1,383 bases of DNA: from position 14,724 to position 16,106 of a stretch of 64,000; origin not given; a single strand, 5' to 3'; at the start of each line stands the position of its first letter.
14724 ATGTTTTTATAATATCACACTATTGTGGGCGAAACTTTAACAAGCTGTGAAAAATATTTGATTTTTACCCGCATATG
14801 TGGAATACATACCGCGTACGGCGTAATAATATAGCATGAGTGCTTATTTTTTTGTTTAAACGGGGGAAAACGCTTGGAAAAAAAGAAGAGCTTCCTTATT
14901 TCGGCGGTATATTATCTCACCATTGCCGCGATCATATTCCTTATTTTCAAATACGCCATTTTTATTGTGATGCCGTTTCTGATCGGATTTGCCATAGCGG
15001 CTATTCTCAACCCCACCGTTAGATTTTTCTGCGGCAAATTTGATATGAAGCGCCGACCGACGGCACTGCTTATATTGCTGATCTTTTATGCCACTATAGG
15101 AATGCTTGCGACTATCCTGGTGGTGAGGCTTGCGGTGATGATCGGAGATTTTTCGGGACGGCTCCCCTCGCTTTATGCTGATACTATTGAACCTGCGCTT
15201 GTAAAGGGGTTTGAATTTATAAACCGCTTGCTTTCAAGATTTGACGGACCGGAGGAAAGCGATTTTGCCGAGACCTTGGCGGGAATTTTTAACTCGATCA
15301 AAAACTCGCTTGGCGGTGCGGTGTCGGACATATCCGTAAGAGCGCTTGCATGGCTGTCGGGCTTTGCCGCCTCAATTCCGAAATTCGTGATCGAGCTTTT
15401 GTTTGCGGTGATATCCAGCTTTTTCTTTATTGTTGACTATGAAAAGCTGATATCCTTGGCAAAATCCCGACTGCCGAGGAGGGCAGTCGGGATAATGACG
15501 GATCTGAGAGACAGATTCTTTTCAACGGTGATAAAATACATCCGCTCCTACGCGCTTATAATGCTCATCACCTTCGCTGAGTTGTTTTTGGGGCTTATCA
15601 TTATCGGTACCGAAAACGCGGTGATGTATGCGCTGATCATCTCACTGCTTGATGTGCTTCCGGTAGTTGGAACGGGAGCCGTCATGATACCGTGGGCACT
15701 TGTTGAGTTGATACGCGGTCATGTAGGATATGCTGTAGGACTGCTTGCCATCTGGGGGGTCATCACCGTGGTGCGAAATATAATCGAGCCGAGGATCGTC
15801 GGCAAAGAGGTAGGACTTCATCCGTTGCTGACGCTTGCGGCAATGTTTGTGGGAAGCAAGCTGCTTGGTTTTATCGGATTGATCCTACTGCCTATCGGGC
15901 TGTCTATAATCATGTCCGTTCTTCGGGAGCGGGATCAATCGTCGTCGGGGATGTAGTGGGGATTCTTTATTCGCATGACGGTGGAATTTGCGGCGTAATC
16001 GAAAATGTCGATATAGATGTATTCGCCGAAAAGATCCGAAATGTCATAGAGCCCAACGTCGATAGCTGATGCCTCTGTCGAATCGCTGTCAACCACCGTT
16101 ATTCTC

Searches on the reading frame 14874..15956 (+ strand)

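Call 59: search_protein_families(library=ncbifam, proteins=[window:14874-15956:+], max_evalue=0.00001)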
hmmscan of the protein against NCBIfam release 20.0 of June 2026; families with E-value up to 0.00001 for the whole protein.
window:14874-15956:+ (360 aa): 3 families
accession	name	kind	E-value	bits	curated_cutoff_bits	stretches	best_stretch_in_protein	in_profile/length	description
TIGR02872.1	spore_ytvI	equivalog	1.8e-71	241.3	198.15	1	14-349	5-334/341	sporulation integral membrane protein YtvI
NF008930.0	PRK12287.1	subfamily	5.1e-11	42.8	318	1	12-354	14-328/344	AI-2E family transporter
NF045801.1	efflux_ABUW_0982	equivalog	2.5e-06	26.7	675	0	11-351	8-341/392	chloramphenicol efflux transporter CxpE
